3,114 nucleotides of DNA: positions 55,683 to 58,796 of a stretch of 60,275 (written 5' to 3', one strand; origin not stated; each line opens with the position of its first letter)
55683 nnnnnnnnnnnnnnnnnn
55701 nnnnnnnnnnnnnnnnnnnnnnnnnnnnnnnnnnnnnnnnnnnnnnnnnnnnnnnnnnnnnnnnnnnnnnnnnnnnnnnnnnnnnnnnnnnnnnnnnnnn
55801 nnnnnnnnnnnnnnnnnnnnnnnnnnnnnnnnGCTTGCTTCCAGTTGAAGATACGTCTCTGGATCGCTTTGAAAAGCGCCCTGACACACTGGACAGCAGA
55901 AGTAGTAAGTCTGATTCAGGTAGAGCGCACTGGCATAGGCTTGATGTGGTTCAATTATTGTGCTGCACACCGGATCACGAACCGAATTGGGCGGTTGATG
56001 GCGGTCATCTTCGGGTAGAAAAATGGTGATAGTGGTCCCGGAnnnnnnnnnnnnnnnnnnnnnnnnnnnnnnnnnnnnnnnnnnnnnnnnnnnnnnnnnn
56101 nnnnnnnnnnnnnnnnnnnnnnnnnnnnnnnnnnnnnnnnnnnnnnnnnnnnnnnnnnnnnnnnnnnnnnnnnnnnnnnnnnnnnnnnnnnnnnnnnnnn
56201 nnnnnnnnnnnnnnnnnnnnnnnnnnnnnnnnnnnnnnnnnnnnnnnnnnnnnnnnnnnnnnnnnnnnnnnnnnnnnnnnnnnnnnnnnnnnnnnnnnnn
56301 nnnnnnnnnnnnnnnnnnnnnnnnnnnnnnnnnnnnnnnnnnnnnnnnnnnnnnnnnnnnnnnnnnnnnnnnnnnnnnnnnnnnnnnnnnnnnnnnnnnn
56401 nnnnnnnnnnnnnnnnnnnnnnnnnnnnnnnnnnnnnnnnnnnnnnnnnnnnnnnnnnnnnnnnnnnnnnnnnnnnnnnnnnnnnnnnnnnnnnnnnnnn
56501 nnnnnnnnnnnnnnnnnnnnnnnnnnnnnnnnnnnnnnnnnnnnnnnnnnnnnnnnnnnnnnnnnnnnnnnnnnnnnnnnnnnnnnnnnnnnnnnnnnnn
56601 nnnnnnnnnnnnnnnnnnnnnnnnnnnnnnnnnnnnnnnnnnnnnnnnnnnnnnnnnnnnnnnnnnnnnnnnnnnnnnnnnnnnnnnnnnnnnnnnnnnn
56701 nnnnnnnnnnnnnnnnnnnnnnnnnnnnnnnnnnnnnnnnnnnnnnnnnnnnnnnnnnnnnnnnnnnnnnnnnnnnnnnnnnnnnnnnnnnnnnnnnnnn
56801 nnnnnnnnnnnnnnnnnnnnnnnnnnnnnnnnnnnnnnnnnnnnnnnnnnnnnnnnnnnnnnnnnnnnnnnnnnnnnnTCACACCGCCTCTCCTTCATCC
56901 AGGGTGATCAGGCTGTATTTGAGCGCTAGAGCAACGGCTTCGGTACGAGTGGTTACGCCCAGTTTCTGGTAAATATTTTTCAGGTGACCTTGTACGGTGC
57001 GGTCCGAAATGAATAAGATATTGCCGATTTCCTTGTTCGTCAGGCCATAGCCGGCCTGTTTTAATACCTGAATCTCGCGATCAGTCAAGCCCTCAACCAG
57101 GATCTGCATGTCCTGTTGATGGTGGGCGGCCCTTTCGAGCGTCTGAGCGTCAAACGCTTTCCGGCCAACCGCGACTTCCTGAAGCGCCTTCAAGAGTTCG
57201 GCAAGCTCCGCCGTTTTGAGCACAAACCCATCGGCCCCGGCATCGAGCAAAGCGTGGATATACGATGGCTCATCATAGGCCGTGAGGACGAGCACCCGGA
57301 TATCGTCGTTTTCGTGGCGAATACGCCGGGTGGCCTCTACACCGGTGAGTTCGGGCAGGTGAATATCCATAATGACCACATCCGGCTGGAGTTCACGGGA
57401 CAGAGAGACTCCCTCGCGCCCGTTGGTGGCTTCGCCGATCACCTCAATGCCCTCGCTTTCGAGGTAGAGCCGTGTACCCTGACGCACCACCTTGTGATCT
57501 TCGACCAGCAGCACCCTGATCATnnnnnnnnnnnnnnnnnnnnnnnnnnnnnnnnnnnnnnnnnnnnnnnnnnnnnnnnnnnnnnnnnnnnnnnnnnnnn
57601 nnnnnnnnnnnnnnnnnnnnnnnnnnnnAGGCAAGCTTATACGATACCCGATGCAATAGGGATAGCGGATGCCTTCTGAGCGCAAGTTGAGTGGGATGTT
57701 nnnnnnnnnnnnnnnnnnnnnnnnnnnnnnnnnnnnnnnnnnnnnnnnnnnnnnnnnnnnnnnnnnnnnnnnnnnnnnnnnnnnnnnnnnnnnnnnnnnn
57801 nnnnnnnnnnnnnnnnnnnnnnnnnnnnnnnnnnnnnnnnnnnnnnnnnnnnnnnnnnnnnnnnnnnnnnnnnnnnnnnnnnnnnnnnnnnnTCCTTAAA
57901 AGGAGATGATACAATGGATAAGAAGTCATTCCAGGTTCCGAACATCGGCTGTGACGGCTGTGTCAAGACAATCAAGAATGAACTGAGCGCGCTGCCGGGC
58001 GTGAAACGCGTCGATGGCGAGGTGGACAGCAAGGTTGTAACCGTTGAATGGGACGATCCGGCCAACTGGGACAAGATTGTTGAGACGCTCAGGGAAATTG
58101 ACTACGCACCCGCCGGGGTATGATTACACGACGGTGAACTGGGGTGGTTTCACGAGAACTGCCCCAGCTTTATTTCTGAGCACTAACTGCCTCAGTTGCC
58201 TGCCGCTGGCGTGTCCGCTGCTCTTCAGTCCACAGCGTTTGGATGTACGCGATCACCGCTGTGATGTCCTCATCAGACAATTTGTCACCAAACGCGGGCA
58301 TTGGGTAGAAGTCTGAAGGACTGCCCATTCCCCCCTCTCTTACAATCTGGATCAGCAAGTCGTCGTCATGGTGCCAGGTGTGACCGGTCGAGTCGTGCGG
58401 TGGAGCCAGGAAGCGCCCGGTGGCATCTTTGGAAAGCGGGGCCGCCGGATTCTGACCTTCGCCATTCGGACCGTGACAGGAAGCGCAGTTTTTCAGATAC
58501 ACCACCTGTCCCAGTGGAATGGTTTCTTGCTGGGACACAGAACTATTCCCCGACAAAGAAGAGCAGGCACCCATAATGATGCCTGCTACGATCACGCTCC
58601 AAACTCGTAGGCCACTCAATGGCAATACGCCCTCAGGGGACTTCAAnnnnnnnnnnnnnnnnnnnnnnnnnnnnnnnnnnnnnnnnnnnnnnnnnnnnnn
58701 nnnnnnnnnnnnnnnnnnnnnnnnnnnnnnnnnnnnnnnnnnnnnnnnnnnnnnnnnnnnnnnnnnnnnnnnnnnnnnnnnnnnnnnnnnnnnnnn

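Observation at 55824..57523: Histidine kinase with a C-terminal YHS/TRASH metal-binding domain paired with a NarL-type regulator: candidate direct cytoplasmic metal sensor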

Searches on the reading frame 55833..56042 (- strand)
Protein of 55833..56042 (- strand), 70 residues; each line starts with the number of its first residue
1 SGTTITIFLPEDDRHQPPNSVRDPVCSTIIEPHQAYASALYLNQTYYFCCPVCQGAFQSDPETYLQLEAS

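Call 37: find_related_loci(query=A2, collection=metagenome_contigs, flank=6000)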
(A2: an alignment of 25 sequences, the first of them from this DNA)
Query A2 (70 aa) in metagenome_contigs; peptide patterns used: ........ (x = any residue, [..] = any of these).
63 stretches matched a pattern; 44 encode a relative of the query (tblastn E <= 1e-3); 44 distinct loci.
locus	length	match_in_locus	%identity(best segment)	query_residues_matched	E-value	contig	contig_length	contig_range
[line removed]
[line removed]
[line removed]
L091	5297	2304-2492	68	2-64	1e-27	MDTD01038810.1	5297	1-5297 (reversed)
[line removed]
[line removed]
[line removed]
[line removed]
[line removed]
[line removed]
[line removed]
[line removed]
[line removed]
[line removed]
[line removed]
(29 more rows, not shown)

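Call 51: search_solved_structures(query=A2, max_evalue=1, show_alignments=3)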
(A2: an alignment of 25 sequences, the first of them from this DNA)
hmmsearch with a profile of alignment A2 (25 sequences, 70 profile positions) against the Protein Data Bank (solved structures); distinct sequences matched with E-value up to 1: 9.
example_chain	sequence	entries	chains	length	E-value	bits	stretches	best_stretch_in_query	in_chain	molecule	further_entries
2inp_A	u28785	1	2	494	0.026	17.6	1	38-66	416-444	Phenol hydroxylase component phN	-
3u52_A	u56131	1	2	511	0.028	17.6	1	38-66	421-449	Phenol hydroxylase component phN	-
2inn_A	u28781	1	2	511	0.028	17.6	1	38-66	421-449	Phenol hydroxylase component phN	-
5gox_A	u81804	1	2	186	0.067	16.3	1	48-63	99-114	DNA repair protein RAD50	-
2pm5_A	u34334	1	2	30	0.28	14.4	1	28-50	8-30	Neutrophil defensin 1 (HNP-1) (HP-1) (HP1) (Defensin, alpha 1)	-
2pm1_A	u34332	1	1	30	0.47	13.6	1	28-50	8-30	Neutrophil defensin 1 (HNP-1) (HP-1) (HP1) (Defensin, alpha 1)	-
2pm4_A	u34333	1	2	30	0.48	13.6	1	28-50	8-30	Neutrophil defensin 1 (HNP-1) (HP-1) (HP1) (Defensin, alpha 1)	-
9q9h_A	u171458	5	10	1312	0.63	13.2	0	48-63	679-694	DNA repair protein RAD50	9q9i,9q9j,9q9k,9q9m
1dfn_A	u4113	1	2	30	0.77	13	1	28-50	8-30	DEFENSIN HNP-3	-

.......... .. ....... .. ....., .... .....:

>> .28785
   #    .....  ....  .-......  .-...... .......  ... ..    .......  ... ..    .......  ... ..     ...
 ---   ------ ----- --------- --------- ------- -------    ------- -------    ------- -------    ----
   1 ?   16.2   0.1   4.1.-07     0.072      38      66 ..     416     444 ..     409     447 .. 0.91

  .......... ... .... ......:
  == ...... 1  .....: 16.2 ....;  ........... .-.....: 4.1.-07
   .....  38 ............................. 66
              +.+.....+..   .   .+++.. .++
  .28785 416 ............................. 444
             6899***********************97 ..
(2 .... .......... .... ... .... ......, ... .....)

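Call 59: predict_structure(alignment_id=A2)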
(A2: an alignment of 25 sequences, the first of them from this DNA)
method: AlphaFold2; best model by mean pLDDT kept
length: 70 residues; sequences in the alignment: 25
mean_pLDDT: 91.2   pTM: 0.79
mean pLDDT of the five models: 91.2, 90.7, 90.4, 89.9, 88.5
residues with pLDDT >= 90: 52; 70-90: 13; 50-70: 5; < 50: 0
segments of 3 or more residues with pLDDT < 50: none
pLDDT, mean of each block of 10 residues (from residue 1): 83 91 97 97 96 96 78
secondary structure, 60 per line:
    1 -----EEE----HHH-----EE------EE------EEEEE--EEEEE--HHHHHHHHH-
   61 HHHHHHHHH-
elements in order: E6-8 E37-41 E44-48 H51-59 H61-69
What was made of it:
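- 55842..55982 (-): C-terminal YHS/TRASH domain (residues 301-347); candidate ligands D303, C306, C329, C333, plus C330. The AF2 domain model has pLDDT 91.2 (call 59).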

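Call 64: fold_search(model_id=the predicted structure, library=pdb)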
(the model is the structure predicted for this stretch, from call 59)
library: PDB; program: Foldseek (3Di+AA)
matches with E <= 10: 184; with E <= 0.001: 0
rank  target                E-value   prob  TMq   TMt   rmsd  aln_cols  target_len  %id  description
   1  3n1y_A                2.5e-01  0.91  0.49  0.08   4.2        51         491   22  X-ray Crystal Structure of Toluene/o-Xylene Monooxygenase Hydroxylase T201G Mutant (released 2010-10-13)
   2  3n20_A                3.0e-01  0.89  0.49  0.08   4.2        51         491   22  X-ray Crystal Structure of Toluene/o-Xylene Monooxygenase Hydroxylase T201V Mutant (released 2010-10-13)
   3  8br8_LX               3.7e-01  0.90  0.50  0.54   2.1        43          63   19  Giardia ribosome in POST-T state (A1) (released 2023-03-15)
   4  3rnc_A                3.9e-01  0.80  0.50  0.08   4.0        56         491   23  Structure of the Toluene/o-Xylene Monooxygenase Hydroxylase T201S/I100A Double Mutant (released 2011-08-17)
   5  3rnf_A                4.5e-01  0.85  0.50  0.08   3.6        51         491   24  Structure of the Toluene/o-Xylene Monooxygenase Hydroxylase T201S/V271A Double Mutant (released 2011-08-17)
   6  4v9f_U                4.8e-01  0.77  0.47  0.56   2.2        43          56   23  The re-refined crystal structure of the Haloarcula marismortui large ribosomal subunit at 2.4 Angstrom resolution: mor (released 2014-07-09)
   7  3rn9_A                5.1e-01  0.90  0.52  0.08   2.3        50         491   24  Structure of the Toluene/o-Xylene Monooxygenase Hydroxylase T201S/L272E Double Mutant (released 2011-08-17)
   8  3n1z_A                5.1e-01  0.44  0.41  0.07   5.6        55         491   20  X-ray Crystal Structure of Toluene/o-Xylene Monooxygenase Hydroxylase T201S Mutant (released 2010-10-13)
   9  2inp_A                5.5e-01  0.87  0.52  0.08   4.4        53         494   24  Structure of the Phenol Hydroxylase-Regulatory Protein Complex (released 2007-01-16)
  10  2rdb_A                5.5e-01  0.85  0.52  0.08   3.2        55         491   22  X-ray Crystal Structure of Toluene/o-Xylene Monooxygenase Hydroxylase I100W Mutant (released 2007-12-18)
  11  3rnb_A                5.5e-01  0.72  0.49  0.08   4.1        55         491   24  Structure of the Toluene/o-Xylene Monooxygenase Hydroxylase T201S/F176W Double Mutant (released 2011-08-17)
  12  3rng_A                5.5e-01  0.51  0.44  0.08   4.9        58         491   21  Structure of the Toluene/o-Xylene Monooxygenase Hydroxylase T201S/W167E Double Mutant (released 2011-08-17)
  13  3rna_A                6.2e-01  0.87  0.52  0.08   2.4        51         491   24  Structure of the Toluene/o-Xylene Monooxygenase Hydroxylase T201S/I100W Double Mutant (released 2011-08-17)
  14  9nri_BV               6.2e-01  0.60  0.49  0.54   5.3        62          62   16  Methanosarcina acetivorans 50S subunit obtained from acetate-grown cells (released 2025-09-24)
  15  7f5s_LW               6.6e-01  0.85  0.51  0.48   1.6        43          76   16  human delta-METTL18 60S ribosome (released 2022-06-22)
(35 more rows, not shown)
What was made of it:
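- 55842..55982 (-): Top Foldseek hits are the YHS regions of ToMO/T4MO/phenol hydroxylase and L24e (call 64).
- On YHS/TRASH metal-binding domain (PF04945): The top PDB matches are exactly the solved YHS and TRASH folds (ToMO/T4MO/phenol hydroxylase alpha subunit, ribosomal L24e), but with E 0.25-1 and TM 0.5 because the domain is so small (call 64).
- The YHS fold is supported by calls 59 and 64. Foldseek E-values for the small domain are weak, 0.25 to 1 (call 64).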

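Call 69: search_protein_representatives(alignment_id=A2)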
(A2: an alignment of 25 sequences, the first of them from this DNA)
Query: 25 sequences, 70 profile positions. Proteins with E-value up to 0.001 (for the whole library): 9153; up to 1e-10: 578; up to 1e-30: 6. The best 150 are listed.
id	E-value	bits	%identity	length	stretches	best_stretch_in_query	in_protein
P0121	3.6e-39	148.6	-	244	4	19-67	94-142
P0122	3.6e-38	145.4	-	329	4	14-67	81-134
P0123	1.4e-34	133.9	-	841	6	17-67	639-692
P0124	8.3e-33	128.2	-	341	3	21-68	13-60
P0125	3.1e-32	126.4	-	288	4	20-67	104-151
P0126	2.1e-31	123.7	-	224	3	21-67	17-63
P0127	1.2e-30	121.2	-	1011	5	21-68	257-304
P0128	1.6e-30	120.9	-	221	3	18-67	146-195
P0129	2.7e-30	120.2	-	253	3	15-66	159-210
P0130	4.1e-30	119.6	-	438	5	10-67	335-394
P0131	5.7e-30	119.1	-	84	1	1-68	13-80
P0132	1.6e-29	117.7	-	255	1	1-66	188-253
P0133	2.6e-29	117.0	-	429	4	15-66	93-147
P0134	4.7e-29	116.2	-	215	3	21-67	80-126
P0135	2.9e-28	113.7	-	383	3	20-66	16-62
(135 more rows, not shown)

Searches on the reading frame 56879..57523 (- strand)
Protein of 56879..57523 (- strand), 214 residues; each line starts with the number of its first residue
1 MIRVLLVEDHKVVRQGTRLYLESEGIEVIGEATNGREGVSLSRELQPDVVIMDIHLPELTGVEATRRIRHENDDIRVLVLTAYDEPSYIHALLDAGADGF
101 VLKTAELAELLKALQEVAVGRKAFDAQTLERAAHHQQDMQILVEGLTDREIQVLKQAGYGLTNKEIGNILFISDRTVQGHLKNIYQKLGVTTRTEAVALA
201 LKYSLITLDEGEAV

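Call 3: search_protein_families(library=pfam, proteins=[window:56879-57523:-], max_evalue=0.01)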
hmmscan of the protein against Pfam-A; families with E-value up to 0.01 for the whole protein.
window:56879-57523:- (214 aa): 5 families
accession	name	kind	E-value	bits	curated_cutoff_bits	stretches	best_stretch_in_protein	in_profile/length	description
PF00072.30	Response_reg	-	2.1e-30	105.6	30.2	1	4-114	1-110/111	Response regulator receiver domain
PF00196.25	GerE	-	7.6e-19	67.5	23.5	1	146-200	3-57/57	Bacterial regulatory proteins, luxR family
PF04545.22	Sigma70_r4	-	0.0034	17.3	24.1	1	144-188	3-48/50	Sigma-70, region 4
PF04967.18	HTH_10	-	0.004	17.4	23.1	0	146-188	1-51/53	HTH DNA binding domain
PF08279.18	HTH_11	-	0.0059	16.9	25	0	151-189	6-43/55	HTH domain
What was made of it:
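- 56879..57523 (-): NarL/GerE-type response regulator, 214 aa, translationally coupled to the kinase. Pfam Response_reg and GerE (call 3).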

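Call 4: search_protein_families(library=ncbifam, proteins=[window:56879-57523:-], max_evalue=0.01)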
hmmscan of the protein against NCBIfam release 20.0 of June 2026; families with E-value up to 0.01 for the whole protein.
window:56879-57523:- (214 aa): 113 families (the best 25 are shown)
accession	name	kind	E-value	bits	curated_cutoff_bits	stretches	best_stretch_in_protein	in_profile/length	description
NF047785.1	respo_reg_MadR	equivalog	2.1e-44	151.4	300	1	2-206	1-209/209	MadR family response regulator transcription factor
NF052445.1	RespRegMctR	equivalog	1.1e-42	145.8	300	1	2-204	2-203/205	two-component system response regulator MctR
NF007708.0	PRK10403.1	equivalog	2.4e-40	138.3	343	1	3-202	8-210/215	nitrate/nitrite response regulator protein NarP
NF007935.0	PRK10651.1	equivalog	2.4e-39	134.7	250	1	3-198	8-208/216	two-component system response regulator NarL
NF007018.1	PRK09483.1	equivalog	9.2e-39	133.3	280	1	1-209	1-212/217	UvrY/SirA/GacA family response regulator transcription factor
NF011896.0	PRK15369.1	equivalog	4.1e-37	127.8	242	1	2-205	4-209/211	two component system response regulator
NF007403.0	PRK09935.1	equivalog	2.2e-30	105.9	271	1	4-206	6-210/210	fimbria biosynthesis transcriptional regulator FimZ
NF007419.0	PRK09958.1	equivalog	3.1e-26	92.2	251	1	5-200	4-198/204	acid-sensing system DNA-binding response regulator EvgA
NF041733.1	resp_reg_CseB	equivalog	9.3e-24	84.1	350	1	3-143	2-139/228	two-component system response regulator CseB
NF007685.0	PRK10360.1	equivalog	3.2e-22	79.3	258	1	1-195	1-187/196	response regulator transcription factor UhpA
NF041367.1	CheY_Halo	equivalog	6.9e-21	74.8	200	1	4-117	1-113/114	chemotaxis protein CheY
NF006900.1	PRK09390.1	equivalog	6.1e-20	71.6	255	1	4-202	7-199/203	response regulator FixJ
NF041830.1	RR_TF_ErdR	exception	1.4e-18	67.4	390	1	28-199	31-204/213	response regulator transcription factor ErdR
NF001965.0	PRK00742.1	subfamily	1.1e-17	64.4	293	1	2-111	4-116/357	chemotaxis-specific protein-glutamate methyltransferase CheB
NF008677.0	PRK11697.1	equivalog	1.2e-17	64.1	246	1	1-156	1-149/238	two-component system response regulator BtsR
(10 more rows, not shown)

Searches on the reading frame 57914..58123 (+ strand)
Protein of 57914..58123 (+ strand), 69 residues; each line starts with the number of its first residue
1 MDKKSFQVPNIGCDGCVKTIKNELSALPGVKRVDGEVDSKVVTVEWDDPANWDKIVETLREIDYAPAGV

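Call 3: search_protein_families(library=pfam, proteins=[window:57914-58123:+], max_evalue=0.01)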
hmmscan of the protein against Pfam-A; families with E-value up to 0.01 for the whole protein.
window:57914-58123:+ (69 aa): 1 family
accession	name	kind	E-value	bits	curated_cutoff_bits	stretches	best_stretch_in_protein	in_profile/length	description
PF00403.32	HMA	-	3.3e-14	53.5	24.8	1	6-64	2-61/62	Heavy-metal-associated domain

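Call 63: search_protein_families(library=ncbifam, proteins=[window:57914-58123:+], max_evalue=0.001)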
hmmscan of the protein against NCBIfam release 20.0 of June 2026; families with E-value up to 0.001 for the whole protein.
window:57914-58123:+ (69 aa): 11 families
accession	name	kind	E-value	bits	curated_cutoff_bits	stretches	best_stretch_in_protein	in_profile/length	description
TIGR00003.1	TIGR00003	subfamily_domain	1.9e-11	44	62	1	3-64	1-63/66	copper ion binding protein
NF033781.1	chaper_CopP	exception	2.5e-09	37.2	112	1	3-59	1-57/65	copper-binding metallochaperone CopP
NF033795.1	chaper_CopZ_Bs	exception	8e-09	35.6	91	1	4-63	2-62/66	copper chaperone CopZ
NF033794.2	chaper_CopZ_Eh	exception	1.1e-07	31.8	95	1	3-65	1-64/68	copper chaperone CopZ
NF033556.1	MerTP_fusion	equivalog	8.4e-06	25.5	180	1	3-65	121-184/186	mercuric transport protein MerTP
TIGR02052.1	MerP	equivalog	1.2e-05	25.8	92.55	1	6-49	27-70/92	mercury resistance system periplasmic binding protein MerP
NF047536.1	Cu_chaper_CsoZ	equivalog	2.2e-05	24.8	77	1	8-55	7-54/66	putative copper chaperone CsoZ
NF041115.1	UxxU_metal_bind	equivalog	9.5e-05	22.5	95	1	6-64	8-67/74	metal-binding (seleno)protein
NF047957.1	CopZ_AFE_1862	equivalog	0.0001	22.7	85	1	7-59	4-54/62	CopZ family metallochaperone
NF010311.1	PRK13748.1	subfamily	0.00031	19.7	600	1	6-65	3-62/560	mercury(II) reductase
NF045683.1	MerT_CopZ_Se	exception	0.00073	19.1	375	1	6-48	166-208/235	MerT/CopZ fusion-like heavy metal transport selenoprotein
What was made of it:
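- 57914..58123 (+): copZ-type HMA copper chaperone (GCDGC motif), divergent from the regulator gene. Pfam HMA 53.5 bits (call 3) and NCBIfam copper-chaperone models (call 63).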

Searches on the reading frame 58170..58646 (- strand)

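Call 3: search_protein_families(library=pfam, proteins=[window:58170-58646:-], max_evalue=0.01)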
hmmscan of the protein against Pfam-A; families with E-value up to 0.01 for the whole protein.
window:58170-58646:- (158 aa): 2 families
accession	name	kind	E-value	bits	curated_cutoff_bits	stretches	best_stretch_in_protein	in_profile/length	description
PF00034.26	Cytochrom_C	-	5.4e-15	56.9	21.3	1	46-139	4-90/90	Cytochrome c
PF13442.11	Cytochrome_CBB3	-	1.1e-13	51.7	27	1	45-135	5-68/68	Cytochrome C oxidase, cbb3-type, subunit III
